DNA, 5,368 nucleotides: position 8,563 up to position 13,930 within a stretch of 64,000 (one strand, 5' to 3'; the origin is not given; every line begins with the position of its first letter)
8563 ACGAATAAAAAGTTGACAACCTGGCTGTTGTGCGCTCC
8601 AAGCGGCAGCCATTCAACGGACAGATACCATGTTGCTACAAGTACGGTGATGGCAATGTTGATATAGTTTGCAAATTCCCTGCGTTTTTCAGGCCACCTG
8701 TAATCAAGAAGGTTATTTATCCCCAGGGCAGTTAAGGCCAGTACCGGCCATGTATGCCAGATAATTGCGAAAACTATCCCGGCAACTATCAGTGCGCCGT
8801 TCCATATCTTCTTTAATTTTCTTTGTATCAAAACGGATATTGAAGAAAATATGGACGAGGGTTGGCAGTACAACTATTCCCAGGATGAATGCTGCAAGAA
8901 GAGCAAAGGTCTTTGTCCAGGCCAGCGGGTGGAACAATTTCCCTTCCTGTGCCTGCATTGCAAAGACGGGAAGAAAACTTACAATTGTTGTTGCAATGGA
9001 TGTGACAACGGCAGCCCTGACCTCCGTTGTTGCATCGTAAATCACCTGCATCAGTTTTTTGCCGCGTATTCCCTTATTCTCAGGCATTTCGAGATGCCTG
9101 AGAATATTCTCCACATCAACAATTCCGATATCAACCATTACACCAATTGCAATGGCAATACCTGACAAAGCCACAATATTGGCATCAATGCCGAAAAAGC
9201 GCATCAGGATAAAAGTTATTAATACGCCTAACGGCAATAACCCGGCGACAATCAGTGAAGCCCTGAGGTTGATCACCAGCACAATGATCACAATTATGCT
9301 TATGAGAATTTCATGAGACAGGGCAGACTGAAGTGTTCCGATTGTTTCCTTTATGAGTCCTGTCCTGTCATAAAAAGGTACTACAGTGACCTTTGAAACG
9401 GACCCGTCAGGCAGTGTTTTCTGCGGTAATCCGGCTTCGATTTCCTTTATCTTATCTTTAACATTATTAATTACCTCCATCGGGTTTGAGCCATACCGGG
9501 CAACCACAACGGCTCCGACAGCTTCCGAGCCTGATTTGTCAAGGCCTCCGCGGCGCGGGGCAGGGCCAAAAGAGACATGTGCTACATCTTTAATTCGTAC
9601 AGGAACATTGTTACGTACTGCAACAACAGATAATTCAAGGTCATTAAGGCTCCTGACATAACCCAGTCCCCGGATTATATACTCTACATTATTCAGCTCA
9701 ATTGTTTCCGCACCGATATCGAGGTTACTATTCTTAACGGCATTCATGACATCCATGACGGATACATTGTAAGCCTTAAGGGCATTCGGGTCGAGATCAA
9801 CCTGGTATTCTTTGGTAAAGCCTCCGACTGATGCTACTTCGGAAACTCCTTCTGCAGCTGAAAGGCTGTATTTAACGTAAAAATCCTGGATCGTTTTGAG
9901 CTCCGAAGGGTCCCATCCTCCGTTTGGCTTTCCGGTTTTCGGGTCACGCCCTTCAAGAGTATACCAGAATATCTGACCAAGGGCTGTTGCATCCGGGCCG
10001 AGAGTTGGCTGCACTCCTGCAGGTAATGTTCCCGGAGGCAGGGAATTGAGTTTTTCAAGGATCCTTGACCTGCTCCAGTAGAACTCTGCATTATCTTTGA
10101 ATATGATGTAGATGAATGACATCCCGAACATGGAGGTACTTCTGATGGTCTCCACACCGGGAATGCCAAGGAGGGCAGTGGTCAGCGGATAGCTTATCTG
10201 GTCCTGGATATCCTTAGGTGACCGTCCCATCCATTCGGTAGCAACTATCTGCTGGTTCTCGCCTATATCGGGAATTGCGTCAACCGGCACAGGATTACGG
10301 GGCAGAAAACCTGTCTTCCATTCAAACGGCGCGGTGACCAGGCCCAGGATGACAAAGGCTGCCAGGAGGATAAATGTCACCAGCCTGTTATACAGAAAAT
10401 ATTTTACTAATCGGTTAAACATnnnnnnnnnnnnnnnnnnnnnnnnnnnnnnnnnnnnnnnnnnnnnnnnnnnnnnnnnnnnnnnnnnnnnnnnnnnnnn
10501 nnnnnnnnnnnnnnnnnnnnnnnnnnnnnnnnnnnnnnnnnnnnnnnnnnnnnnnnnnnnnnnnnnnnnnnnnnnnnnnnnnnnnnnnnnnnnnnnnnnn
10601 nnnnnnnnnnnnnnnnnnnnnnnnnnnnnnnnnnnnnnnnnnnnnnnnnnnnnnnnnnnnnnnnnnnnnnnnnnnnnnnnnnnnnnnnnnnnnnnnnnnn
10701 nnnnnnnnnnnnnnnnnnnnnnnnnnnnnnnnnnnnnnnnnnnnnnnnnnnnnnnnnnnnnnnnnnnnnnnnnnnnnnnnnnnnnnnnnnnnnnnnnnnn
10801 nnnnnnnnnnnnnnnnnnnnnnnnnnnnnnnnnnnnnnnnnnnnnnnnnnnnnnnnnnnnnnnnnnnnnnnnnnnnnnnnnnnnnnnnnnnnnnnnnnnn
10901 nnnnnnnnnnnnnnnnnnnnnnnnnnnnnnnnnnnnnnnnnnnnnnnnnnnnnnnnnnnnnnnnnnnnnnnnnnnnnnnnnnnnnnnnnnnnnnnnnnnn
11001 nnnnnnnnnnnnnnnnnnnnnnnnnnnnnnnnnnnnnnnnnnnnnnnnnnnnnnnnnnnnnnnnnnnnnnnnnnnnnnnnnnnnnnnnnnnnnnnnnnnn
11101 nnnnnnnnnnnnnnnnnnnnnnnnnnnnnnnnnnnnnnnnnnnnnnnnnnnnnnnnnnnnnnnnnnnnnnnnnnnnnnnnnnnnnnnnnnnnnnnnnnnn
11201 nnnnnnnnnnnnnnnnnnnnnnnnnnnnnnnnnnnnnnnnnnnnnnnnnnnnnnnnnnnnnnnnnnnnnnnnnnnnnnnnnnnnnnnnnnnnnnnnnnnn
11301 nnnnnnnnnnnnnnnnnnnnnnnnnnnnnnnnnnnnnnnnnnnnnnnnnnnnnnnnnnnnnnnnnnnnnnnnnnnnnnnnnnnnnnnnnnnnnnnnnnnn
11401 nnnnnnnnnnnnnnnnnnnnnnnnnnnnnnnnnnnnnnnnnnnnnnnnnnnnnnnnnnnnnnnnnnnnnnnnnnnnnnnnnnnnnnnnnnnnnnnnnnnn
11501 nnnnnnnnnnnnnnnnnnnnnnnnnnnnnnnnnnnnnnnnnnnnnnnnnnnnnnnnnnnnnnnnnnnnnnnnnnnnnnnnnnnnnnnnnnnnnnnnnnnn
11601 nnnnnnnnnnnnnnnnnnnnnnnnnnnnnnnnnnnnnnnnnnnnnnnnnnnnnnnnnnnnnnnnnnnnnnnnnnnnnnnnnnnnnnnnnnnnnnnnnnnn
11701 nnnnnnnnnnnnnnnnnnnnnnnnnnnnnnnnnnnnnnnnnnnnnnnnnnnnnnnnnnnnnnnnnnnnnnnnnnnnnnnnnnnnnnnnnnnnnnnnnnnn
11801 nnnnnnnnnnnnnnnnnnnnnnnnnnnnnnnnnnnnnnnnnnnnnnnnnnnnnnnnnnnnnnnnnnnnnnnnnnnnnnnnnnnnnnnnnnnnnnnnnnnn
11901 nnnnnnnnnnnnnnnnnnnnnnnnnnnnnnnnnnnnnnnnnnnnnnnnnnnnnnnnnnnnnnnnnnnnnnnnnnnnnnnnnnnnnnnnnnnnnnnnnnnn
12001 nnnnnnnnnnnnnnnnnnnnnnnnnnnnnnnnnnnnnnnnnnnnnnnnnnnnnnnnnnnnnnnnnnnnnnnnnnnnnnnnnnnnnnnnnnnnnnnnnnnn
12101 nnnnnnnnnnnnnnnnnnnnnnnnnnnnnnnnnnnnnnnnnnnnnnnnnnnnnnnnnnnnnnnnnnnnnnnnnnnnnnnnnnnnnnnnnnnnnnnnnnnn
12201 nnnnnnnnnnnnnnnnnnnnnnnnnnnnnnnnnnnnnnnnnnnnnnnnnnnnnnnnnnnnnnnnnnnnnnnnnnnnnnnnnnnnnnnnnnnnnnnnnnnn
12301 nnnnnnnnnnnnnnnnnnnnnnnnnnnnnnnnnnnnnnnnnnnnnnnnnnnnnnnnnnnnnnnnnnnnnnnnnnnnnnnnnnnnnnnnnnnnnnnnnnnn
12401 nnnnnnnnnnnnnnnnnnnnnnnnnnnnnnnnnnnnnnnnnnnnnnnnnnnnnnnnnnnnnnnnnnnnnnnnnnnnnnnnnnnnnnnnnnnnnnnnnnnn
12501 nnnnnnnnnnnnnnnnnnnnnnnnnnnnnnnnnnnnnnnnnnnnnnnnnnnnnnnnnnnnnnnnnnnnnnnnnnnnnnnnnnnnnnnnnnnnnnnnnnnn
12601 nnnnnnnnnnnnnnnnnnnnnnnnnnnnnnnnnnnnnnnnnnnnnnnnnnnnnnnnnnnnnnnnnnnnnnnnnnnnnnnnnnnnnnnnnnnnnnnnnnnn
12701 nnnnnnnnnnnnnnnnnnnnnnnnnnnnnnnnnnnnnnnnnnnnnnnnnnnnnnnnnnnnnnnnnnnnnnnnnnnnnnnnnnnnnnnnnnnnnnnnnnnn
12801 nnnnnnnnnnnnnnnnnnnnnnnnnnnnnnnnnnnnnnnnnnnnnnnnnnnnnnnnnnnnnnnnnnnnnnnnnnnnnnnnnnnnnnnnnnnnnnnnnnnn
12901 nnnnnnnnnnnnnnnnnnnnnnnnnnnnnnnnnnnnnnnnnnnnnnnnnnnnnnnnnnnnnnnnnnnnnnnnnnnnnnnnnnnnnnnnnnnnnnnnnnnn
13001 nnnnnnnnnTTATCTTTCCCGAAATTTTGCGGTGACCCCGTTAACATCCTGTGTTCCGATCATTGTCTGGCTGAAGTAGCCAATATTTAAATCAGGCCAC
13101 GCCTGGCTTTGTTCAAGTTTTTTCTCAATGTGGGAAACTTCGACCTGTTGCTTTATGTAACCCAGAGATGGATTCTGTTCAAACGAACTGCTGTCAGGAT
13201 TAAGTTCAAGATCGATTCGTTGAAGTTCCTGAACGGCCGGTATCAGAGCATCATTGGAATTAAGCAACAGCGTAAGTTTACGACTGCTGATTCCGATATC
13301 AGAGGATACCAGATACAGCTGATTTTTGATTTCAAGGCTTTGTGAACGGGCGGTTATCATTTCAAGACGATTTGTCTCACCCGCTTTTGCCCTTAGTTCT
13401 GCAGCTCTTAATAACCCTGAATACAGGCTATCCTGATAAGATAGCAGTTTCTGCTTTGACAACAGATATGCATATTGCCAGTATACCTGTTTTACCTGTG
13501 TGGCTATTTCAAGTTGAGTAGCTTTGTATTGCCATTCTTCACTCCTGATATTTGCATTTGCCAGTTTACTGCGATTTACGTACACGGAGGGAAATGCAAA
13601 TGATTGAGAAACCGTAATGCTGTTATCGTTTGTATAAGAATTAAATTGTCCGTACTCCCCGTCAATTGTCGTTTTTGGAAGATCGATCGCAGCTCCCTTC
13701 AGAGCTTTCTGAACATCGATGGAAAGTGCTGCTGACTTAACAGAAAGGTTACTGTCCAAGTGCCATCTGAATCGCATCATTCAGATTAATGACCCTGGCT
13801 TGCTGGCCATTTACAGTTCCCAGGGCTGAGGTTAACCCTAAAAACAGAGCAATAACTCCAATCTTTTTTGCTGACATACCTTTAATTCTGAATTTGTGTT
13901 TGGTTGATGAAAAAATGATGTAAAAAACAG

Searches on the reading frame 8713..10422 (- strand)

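Call 63: search_protein_families(library=pfam, proteins=[window:8713-10422:-], max_evalue=0.00001)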
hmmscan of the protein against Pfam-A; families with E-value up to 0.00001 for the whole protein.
window:8713-10422:- (569 aa): 1 family
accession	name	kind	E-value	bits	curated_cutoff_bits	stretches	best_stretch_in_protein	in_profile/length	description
PF00873.25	ACR_tran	-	3.7e-102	343.2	28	1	37-555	22-520/1021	AcrB/AcrD/AcrF family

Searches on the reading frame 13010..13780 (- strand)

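Call 63: search_protein_families(library=pfam, proteins=[window:13010-13780:-], max_evalue=0.00001)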
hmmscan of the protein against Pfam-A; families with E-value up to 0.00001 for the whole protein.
window:13010-13780:- (256 aa): 1 family
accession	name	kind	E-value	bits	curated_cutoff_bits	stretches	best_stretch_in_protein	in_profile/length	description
PF02321.23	OEP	-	1.7e-16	61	22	1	8-173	9-186/187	Outer membrane efflux protein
